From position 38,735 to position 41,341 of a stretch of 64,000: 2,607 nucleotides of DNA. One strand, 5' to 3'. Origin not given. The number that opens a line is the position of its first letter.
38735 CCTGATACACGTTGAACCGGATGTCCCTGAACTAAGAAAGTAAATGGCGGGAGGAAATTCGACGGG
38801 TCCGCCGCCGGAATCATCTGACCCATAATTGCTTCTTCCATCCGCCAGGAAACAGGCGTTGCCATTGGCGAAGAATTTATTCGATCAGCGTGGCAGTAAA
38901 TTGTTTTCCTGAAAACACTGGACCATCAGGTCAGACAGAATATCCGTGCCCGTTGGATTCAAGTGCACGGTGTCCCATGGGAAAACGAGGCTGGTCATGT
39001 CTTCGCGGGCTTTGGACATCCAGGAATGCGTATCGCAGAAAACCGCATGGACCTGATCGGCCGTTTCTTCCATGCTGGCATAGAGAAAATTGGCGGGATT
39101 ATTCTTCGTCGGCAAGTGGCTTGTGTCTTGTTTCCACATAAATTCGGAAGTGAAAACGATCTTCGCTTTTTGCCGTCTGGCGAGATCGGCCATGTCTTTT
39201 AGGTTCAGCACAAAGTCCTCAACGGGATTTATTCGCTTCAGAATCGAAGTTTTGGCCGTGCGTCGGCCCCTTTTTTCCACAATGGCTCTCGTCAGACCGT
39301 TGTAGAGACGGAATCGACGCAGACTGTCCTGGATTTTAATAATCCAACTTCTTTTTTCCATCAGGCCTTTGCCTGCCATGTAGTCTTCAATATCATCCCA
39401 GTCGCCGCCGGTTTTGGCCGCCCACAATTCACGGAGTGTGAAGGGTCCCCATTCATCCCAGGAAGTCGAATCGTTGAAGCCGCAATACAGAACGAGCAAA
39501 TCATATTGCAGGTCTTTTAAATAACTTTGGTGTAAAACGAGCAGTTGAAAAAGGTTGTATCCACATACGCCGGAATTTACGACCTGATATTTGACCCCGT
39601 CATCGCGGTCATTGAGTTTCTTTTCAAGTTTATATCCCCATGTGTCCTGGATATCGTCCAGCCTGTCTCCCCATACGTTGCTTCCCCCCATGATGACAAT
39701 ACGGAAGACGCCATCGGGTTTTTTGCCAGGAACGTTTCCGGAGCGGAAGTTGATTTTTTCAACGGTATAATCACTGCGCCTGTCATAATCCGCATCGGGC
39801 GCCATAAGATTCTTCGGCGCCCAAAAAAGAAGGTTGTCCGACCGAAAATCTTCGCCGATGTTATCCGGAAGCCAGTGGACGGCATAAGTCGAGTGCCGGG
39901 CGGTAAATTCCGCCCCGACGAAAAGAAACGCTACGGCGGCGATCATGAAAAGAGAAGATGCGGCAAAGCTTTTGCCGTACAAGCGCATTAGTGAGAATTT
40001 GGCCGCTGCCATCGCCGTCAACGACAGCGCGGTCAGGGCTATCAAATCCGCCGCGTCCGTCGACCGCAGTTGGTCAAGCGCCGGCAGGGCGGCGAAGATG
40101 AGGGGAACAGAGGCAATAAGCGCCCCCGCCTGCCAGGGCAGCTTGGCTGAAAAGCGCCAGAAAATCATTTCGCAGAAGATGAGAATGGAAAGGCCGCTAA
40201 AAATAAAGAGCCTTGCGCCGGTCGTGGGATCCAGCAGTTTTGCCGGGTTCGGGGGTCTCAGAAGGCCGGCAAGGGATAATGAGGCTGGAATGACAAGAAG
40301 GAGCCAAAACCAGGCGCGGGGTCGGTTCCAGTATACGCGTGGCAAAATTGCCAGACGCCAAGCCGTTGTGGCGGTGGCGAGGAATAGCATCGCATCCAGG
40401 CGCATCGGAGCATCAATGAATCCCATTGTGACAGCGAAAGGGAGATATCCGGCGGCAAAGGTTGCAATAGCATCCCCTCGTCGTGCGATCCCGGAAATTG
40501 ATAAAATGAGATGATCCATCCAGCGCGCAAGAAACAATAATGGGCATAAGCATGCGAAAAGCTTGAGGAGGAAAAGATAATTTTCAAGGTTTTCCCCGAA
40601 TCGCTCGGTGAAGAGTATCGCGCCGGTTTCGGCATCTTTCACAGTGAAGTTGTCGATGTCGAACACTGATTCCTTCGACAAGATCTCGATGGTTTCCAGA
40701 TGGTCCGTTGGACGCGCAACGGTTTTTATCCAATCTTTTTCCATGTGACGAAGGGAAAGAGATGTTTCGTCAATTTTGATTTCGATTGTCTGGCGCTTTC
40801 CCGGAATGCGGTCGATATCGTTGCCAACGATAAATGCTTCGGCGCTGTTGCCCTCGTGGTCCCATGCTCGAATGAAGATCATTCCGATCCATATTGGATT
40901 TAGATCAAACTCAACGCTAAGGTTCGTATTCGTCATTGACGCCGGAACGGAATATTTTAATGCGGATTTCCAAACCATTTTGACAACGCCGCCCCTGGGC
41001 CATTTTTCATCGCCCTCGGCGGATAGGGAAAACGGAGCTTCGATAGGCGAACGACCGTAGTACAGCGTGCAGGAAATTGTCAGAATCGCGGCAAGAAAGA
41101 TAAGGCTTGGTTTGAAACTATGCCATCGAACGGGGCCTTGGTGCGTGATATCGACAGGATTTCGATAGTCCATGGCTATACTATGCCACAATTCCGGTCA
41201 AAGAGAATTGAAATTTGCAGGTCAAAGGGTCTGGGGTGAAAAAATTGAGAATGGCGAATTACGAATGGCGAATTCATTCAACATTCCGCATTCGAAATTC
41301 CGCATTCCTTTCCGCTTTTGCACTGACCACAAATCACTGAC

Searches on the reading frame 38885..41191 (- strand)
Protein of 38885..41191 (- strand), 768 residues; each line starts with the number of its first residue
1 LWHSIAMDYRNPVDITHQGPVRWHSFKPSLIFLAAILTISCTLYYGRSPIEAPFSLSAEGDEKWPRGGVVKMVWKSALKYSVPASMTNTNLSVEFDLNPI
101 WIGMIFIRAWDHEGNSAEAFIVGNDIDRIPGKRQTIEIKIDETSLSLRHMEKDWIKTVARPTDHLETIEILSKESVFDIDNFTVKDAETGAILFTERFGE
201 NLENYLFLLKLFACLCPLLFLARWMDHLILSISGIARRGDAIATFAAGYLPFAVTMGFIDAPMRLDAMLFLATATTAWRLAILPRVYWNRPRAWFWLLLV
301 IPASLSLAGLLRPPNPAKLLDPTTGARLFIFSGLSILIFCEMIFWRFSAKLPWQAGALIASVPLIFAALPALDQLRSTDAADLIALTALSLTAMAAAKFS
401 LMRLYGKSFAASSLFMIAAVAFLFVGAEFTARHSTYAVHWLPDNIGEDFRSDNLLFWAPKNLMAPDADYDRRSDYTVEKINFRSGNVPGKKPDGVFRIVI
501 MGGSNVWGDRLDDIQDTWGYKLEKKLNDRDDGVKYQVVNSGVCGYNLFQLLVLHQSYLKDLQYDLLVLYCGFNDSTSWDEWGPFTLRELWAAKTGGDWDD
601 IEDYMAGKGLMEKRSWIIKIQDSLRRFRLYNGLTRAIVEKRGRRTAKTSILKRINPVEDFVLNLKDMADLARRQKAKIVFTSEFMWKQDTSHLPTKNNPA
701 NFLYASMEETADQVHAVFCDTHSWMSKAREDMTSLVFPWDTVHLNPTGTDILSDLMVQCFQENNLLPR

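Call 8: search_protein_families(library=pfam, proteins=[window:38885-41191:-], max_evalue=0.001)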
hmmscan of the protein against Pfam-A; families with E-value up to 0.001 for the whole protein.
window:38885-41191:- (768 aa): 1 family
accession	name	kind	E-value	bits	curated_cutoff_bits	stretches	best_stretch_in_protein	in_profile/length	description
PF13472.12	Lipase_GDSL_2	-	1.4e-09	39.2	32.9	1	501-749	2-176/178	GDSL-like Lipase/Acylhydrolase family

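Call 30: search_protein_families(library=ncbifam, proteins=[window:38885-41191:-], max_evalue=0.001)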
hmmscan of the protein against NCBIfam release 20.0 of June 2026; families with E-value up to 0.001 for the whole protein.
window:38885-41191:- (768 aa): 0 families

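Call 51: search_solved_structures(query=window:38885-41191:-, max_evalue=1)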
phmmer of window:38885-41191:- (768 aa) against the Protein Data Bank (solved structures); distinct sequences matched with E-value up to 1: 2.
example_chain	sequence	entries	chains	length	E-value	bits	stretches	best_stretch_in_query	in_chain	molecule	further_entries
4hf7_A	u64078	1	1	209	0.27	12.6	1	658-761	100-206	Putative acylhydrolase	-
9hwj_A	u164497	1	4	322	0.67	11.3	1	389-430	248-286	Undecaprenyl-phosphate 4-deoxy-4-formamido-L-arabinose transferase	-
